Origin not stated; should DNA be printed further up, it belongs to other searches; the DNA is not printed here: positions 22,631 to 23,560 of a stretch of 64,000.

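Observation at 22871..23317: GGDEF-like (nucleotide cyclase / palm) module buried inside the 3004-aa virion-type protein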

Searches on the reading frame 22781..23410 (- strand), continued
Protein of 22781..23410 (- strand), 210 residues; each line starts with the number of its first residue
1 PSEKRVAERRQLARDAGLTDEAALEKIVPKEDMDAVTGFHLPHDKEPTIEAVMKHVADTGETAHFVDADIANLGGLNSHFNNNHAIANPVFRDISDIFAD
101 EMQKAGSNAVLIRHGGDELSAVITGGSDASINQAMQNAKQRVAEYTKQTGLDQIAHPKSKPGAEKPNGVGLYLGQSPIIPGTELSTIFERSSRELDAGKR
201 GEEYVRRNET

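Call 42: search_dna_similar(query=window:22781-23410:-, collection=plasmids, mode=protein, max_rows=30, max_evalue=0.001)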
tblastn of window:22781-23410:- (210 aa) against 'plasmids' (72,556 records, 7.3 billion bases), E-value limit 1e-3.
No match.

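Call 43: fold_search(model_id=the predicted structure, library=viral)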
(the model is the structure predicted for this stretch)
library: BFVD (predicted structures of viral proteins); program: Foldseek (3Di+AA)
matches with E <= 10: 935; with E <= 0.001: 7
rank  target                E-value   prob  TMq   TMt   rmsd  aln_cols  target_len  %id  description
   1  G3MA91                4.2e-10  1.00  0.68  0.49   6.1       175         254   14  Gp350 [Bacillus phage G]
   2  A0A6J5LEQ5            2.9e-09  1.00  0.72  0.38   4.5       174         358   16  Diguanylate cyclase AdrA [uncultured Caudovirales phage]
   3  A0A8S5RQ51            1.2e-08  1.00  0.64  0.27   5.5       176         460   18  GGDEF protein (Fragment) [virus sp. ctr1v16]
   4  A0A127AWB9            4.4e-08  1.00  0.65  0.64   4.7       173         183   10  Diguanylate cyclase [Bacillus phage SP-15]
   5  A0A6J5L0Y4            3.1e-05  1.00  0.54  0.28   4.8       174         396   12  GGDEF domain [uncultured Caudovirales phage]
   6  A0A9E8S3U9            6.5e-05  1.00  0.52  0.63   4.8       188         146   14  (no name in the UniProt tables at hand)
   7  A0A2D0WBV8            2.2e-04  1.00  0.49  0.57   4.8       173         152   13  Diguanylate-cyclase GGDEF domain protein [Bordetella phage CN1]
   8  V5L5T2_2              8.3e-03  1.00  0.39  0.10   5.2       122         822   15  (no name in the UniProt tables at hand)
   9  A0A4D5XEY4            1.1e-02  0.90  0.42  0.18   6.9       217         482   12  Reverse transcriptase [Mimivirus LCMiAC02]
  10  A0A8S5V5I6            2.4e-02  0.75  0.41  0.22   9.1       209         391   11  Retron-type reverse transcriptase [Siphoviridae sp. ctKRD15]
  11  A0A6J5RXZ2            2.4e-02  0.69  0.37  0.20  16.1       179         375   14  Transglycosylase SLT domain 1 [uncultured Caudovirales phage]
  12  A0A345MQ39            3.8e-02  0.47  0.33  0.28  12.5       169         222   12  (no name in the UniProt tables at hand)
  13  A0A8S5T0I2            4.1e-02  0.30  0.26  0.33   8.7       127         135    8  Uncharacterized protein [Myoviridae sp. ctWb16]
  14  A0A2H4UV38            4.4e-02  0.44  0.31  0.21  13.9       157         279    9  Eukaryotic translation initiation factor eIF-2 alpha [Bodo saltans virus]
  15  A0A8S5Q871            5.0e-02  0.84  0.40  0.23   5.1       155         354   10  Group II intron reverse transcriptase/maturase [Siphoviridae sp. cty3u30]
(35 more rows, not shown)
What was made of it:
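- Closest known: Free-standing phage GGDEF proteins. Same: Phage-encoded GGDEF fold (BFVD Foldseek E 4e-10 to 2e-4; call 43).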

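Call 50: find_homologous_proteins(query=A1, max_evalue=1e-10)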
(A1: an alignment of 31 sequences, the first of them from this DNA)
Query A1 (31 sequences) (181 aa, profile of the alignment): 29 proteins with E <= 1e-10 among 6650 candidates.
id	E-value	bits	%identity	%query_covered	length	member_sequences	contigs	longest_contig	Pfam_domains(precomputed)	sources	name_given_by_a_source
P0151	1.8e-56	209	35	81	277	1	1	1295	PF00990.27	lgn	-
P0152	5.0e-52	194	38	82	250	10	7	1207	PF00990.27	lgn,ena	-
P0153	6.2e-52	194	40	80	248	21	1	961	PF00990.27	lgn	-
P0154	1.2e-51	193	33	93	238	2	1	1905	PF00990.27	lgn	-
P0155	1.3e-51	193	31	86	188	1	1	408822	PF00990.27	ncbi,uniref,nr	ncbi:diguanylate cyclase [Pseudoalteromonas sp. OOF1S-7]|uniref:diguanylate cyclase domain-containin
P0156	1.4e-51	193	32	93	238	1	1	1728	PF00990.27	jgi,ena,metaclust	metaclust:\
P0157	2.4e-51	192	37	82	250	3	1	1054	PF00990.27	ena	-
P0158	7.5e-51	190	31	93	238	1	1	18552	PF00990.27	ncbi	ncbi:MAG: diguanylate cyclase domain-containing protein [Gammaproteobacteria bacterium]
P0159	9.8e-51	190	30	93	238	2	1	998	PF00990.27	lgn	-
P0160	2.9e-50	188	41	80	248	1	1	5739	PF00990.27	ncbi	-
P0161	1.7e-48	183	35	93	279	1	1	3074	PF00990.27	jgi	jgi:diguanylate cyclase (GGDEF)-like protein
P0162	1.9e-46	176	35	92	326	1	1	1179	-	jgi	jgi:hypothetical protein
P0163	6.2e-45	171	31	81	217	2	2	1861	PF00990.27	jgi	jgi:diguanylate cyclase (GGDEF)-like protein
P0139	1.0e-44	170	34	90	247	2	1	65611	PF00990.27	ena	-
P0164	1.3e-43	167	33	92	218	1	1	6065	PF00990.27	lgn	-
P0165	1.8e-43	166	35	69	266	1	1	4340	PF00990.27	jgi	jgi:GGDEF domain-containing protein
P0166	2.6e-42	162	34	87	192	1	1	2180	PF00990.27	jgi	jgi:GGDEF domain-containing protein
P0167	5.1e-38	148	33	86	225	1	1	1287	PF00990.27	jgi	jgi:GGDEF domain-containing protein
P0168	2.1e-37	146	30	96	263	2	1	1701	PF00990.27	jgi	jgi:hypothetical protein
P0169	2.3e-34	137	30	90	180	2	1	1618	PF00990.27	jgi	jgi:GGDEF domain-containing protein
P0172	1.5e-30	124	30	63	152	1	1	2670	PF00990.27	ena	-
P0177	4.3e-26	110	29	93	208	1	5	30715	-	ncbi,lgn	-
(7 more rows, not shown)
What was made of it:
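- On GGDEF domain (Pfam PF00990 / TIGR00254): Most standalone members carry a precomputed PF00990 assignment (call 50).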

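Call 51: find_encoding_contigs(protein=P0155, flank=10000, max_places=2)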
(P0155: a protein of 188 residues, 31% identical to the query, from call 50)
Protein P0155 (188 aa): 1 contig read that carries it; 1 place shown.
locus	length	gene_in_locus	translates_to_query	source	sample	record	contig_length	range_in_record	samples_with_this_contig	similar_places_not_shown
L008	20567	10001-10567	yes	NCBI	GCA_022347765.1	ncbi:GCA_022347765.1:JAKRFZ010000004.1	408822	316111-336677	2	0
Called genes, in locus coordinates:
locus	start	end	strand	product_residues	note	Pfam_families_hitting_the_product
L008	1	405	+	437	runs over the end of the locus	PF03553:Na_H_antiporter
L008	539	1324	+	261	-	-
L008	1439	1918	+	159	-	PF20064:DUF6463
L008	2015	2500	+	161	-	-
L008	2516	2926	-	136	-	PF01124:MAPEG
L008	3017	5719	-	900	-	PF25058:ARM_TT21 (faint), PF00515:TPR_1 (faint), PF07719:TPR_2 (faint), PF13424:TPR_12, PF14938:SNAP, PF17874:TPR_MalT (weak), PF08447:PAS_3, PF02518:HATPase_c, +2 more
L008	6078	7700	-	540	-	PF00672:HAMP (faint), PF00015:MCPsignal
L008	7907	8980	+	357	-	PF13609:Porin_4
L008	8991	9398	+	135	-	-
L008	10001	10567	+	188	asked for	PF00990:GGDEF (weak)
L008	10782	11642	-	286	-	PF25855:IpaJ_protease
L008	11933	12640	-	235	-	-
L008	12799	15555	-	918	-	PF01447:Peptidase_M4, PF02868:Peptidase_M4_C, PF00801:PKD (faint), PF17957:Big_7, PF02839:CBM_5_12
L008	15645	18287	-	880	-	PF08329:ChitinaseA_N, PF00704:Glyco_hydro_18, PF17963:Big_9 (faint), PF02839:CBM_5_12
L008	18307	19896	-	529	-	PF03067:LPMO_10, PF18416:GbpA_2, PF02839:CBM_5_12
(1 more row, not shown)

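Call 52: find_encoding_contigs(protein=P0139, flank=10000, max_places=2)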
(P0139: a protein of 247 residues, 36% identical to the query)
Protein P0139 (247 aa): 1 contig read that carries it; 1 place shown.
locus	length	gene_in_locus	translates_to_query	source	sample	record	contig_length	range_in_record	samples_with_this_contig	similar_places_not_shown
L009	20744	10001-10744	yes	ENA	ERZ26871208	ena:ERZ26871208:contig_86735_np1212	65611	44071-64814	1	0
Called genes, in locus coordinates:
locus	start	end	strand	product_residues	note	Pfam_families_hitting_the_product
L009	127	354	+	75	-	-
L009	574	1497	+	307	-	PF02687:FtsX (weak)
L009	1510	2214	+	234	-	PF00005:ABC_tran, PF02463:SMC_N (faint), PF13555:AAA_29 (weak), PF13304:AAA_21 (faint)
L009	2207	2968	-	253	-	-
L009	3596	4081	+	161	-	-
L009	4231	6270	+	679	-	PF00069:Pkinase, PF03781:FGE-sulfatase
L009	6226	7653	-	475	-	PF00069:Pkinase, PF07714:PK_Tyr_Ser-Thr, PF03109:ABC1 (weak)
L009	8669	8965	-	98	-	-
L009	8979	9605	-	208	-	PF07638:Sigma70_ECF, PF08281:Sigma70_r4_2, PF04545:Sigma70_r4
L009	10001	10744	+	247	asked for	PF00990:GGDEF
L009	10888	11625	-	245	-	-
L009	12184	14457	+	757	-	-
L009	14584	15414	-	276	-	PF00535:Glycos_transf_2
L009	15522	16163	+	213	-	PF01155:HypA (faint), PF12773:DZR (faint), PF13248:Zn_ribbon_3 (faint)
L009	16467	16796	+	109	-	PF02441:Flavoprotein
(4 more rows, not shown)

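Call 58: find_related_loci(query=A2, collection=genome_contigs, flank=6000)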
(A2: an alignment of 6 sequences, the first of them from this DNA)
Query A2 (181 aa) in genome_contigs; peptide patterns used: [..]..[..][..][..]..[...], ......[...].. (x = any residue, [..] = any of these).
202 stretches matched a pattern; 1 encode a relative of the query (tblastn E <= 1e-3); 1 distinct loci.
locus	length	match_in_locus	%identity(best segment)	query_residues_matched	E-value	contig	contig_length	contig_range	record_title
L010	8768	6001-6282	33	45-138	4e-12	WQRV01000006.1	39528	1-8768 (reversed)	MAG: Chitinispirillia bacterium isolate Co191P1bin56 JGI24694J35173_10000443, whole genome shotgun sequence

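Call 59: find_related_loci(query=A2, collection=viral_contigs, flank=10000)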
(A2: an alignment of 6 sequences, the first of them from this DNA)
Query A2 (181 aa) in viral_contigs; peptide patterns used: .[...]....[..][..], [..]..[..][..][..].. (x = any residue, [..] = any of these).
58 stretches matched a pattern; 3 encode a relative of the query (tblastn E <= 1e-3); 3 distinct loci.
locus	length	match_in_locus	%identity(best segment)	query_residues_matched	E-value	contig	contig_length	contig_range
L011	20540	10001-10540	77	1-181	1e-94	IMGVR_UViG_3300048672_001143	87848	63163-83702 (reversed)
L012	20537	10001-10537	50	1-181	1e-56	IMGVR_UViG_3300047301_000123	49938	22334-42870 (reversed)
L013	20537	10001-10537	50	1-181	1e-56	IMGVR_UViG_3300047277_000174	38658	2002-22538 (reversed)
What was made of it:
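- Tried and rejected: With the closer set A2, the genome collection gave one weak locus and IMG/VR gave three (calls 58, 59).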

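Call 63: search_protein_families(library=pfam, proteins=[L012:7559-20068:+, P0003, P0010, P0006], max_evalue=0.01)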
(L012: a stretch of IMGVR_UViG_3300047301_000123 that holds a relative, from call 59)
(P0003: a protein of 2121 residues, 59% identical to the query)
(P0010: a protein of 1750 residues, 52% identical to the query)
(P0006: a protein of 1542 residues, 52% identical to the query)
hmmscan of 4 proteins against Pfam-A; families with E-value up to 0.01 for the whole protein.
L012:7559-20068:+ (4169 aa): 5 families
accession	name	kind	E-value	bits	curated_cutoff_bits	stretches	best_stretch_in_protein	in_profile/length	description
PF18823.6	InPase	-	1.1e-41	142.3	26.8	1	630-761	9-134/135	Inorganic Pyrophosphatase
PF18760.7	ART-PolyVal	-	1.2e-24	88.1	31.2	1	2475-2622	1-140/140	ADP-Ribosyltransferase in polyvalent proteins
PF18838.6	LPD23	-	1.3e-20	73.3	27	1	2778-2836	1-58/58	Large polyvalent protein associated domain 23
PF18814.6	PBECR5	-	8.5e-19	68.8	25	1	1310-1499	17-212/239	phage-Barnase-EndoU-ColicinE5/D-RelE like nuclease5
PF18858.6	LPD39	-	5.3e-11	43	27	1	3098-3308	13-170/198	Large polyvalent protein associated domain 39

P0003 (2121 aa): 3 families
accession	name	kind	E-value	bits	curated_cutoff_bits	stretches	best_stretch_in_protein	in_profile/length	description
PF18760.7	ART-PolyVal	-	4e-17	63.7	31.2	1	817-972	1-140/140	ADP-Ribosyltransferase in polyvalent proteins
PF04002.20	RadC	-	6.7e-11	42.6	22.1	1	1109-1169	57-120/121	RadC-like JAB domain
PF20612.3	SHOCT_2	-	0.0011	19.6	24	0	2086-2106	16-36/53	SHOCT domain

P0010 (1750 aa): 0 families

P0006 (1542 aa): 1 family
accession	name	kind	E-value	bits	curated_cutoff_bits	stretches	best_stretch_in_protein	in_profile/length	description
PF18823.6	InPase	-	2.1e-53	180.3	26.8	1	856-990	3-135/135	Inorganic Pyrophosphatase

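Call 70: find_encoding_contigs(protein=P0008, flank=8000, max_places=3)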
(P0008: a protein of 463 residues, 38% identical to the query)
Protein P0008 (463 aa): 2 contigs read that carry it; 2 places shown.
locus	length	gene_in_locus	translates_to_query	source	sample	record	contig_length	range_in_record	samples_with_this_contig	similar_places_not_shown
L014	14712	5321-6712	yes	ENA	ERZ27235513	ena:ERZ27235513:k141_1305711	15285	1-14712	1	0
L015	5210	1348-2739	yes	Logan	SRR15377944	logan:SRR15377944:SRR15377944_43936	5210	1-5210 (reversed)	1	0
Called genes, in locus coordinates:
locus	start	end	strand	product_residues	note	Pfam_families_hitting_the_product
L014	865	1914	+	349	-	-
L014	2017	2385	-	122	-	PF01638:HxlR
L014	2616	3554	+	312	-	PF03403:PAF-AH_p_II (faint)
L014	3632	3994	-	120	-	-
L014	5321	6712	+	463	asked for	PF00990:GGDEF (faint)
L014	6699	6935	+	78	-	-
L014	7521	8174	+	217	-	-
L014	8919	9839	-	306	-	PF12833:HTH_18, PF00165:HTH_AraC (weak)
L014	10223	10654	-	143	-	PF01850:PIN, PF13470:PIN_3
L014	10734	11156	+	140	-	PF16747:Adhesin_E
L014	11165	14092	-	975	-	PF00112:Peptidase_C1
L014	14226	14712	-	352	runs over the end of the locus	?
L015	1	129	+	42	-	?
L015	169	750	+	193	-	-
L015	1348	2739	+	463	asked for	PF00990:GGDEF (faint)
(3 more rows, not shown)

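Call 77: search_protein_families(library=pfam, proteins=[P0029, P0012], max_evalue=0.001)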
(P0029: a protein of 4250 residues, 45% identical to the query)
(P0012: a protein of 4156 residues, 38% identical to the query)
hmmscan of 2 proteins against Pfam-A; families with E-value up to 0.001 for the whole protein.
P0029 (4250 aa): 6 families
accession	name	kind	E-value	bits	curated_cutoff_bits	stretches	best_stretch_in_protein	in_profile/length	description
PF18853.6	LPD37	-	2.6e-75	253.5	27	1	3066-3294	7-241/243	Large polyvalent protein associated domain 37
PF18857.6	LPD38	-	1.2e-39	136.8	27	1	3948-4138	5-189/189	Large polyvalent protein associated domain 38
PF04851.21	ResIII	-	3.1e-09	37.4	22.5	1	1792-1891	26-140/164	Type III restriction enzyme, res subunit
PF13871.12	Helicase_C_4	-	2e-07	31.5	30.5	1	2272-2372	52-151/271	C-terminal domain on Strawberry notch homologue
PF00271.37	Helicase_C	-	0.00016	22.4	23.5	1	2236-2334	19-110/110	Helicase conserved C-terminal domain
PF05175.20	MTS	-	0.00041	20.5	23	0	2464-2557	34-140/170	Methyltransferase small domain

P0012 (4156 aa): 2 families
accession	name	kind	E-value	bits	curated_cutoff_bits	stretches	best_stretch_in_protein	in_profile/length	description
PF00293.34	NUDIX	-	1.5e-10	41.6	21.1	1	2463-2564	5-117/134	NUDIX domain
PF20335.4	DUF6630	-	0.00032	21.5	27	0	2859-2923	88-152/158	Domain of unknown function (DUF6630)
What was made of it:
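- Relatives carry ART-PolyVal, PBECR5, LPD23, LPD37 and LPD38 (calls 63, 77).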

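Call 81: find_encoding_contigs(protein=P0177, flank=9000, max_places=2)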
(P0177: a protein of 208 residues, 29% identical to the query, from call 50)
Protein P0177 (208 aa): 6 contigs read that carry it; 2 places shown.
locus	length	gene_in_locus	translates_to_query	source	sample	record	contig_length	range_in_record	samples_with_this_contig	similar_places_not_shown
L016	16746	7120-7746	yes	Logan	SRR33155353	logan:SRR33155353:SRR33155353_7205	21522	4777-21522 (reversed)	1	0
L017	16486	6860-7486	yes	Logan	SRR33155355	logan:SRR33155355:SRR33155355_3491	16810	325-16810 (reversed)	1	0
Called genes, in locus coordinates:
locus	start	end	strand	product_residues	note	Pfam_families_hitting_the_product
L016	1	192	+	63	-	?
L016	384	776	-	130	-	-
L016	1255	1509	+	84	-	-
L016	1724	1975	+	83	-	-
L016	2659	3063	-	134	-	-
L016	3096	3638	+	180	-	-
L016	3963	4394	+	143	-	-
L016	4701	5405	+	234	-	-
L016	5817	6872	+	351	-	PF13412:HTH_24 (faint)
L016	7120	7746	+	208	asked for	-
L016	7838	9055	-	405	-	PF00890:FAD_binding_2 (weak), PF01266:DAO (faint), PF03486:HI0933_like, PF07992:Pyr_redox_2 (faint), PF22780:HI0933_like_1st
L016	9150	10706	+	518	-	PF28550:DUF8436, PF00890:FAD_binding_2 (faint), PF01266:DAO (faint), PF01494:FAD_binding_3 (weak), PF03486:HI0933_like (faint), PF07992:Pyr_redox_2 (weak), PF13738:Pyr_redox_3 (faint), PF21688:FAD-depend_C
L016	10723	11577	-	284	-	PF00892:EamA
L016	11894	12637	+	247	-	PF00005:ABC_tran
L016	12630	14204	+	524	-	PF04069:OpuAC, PF00528:BPD_transp_1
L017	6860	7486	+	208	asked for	-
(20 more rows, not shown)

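Call 82: find_encoding_contigs(protein=P0158, flank=9000, max_places=1)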
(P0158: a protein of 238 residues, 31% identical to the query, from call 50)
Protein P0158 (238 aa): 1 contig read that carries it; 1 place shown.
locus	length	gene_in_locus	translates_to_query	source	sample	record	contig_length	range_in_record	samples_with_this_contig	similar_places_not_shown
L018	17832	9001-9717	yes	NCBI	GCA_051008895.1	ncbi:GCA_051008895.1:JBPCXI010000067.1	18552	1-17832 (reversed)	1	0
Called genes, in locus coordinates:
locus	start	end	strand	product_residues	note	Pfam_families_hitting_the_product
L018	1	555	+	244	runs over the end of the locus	PF00106:adh_short, PF08659:KR, PF13460:NAD_binding_10 (weak), PF13561:adh_short_C2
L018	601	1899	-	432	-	PF00270:DEAD, PF04851:ResIII, PF00271:Helicase_C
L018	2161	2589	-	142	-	PF00571:CBS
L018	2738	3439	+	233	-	-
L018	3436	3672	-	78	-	-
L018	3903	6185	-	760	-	PF20256:MoCoBD_2, PF02738:MoCoBD_1, PF20256:MoCoBD_2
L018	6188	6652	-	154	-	PF00111:Fer2 (weak), PF01799:Fer2_2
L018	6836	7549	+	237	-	PF06468:Spond_N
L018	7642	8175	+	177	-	PF07638:Sigma70_ECF (faint), PF04542:Sigma70_r2, PF08281:Sigma70_r4_2, PF04545:Sigma70_r4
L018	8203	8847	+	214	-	PF06532:NrsF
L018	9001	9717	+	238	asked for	PF00990:GGDEF (weak)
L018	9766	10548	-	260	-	PF00106:adh_short, PF13561:adh_short_C2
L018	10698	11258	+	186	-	PF07858:LEH, PF12680:SnoaL_2 (weak)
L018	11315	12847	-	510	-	PF00732:GMC_oxred_N, PF05199:GMC_oxred_C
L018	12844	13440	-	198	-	-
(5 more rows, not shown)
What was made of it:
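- Chromosomal standalone members look like ordinary signalling genes (calls 52, 82).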
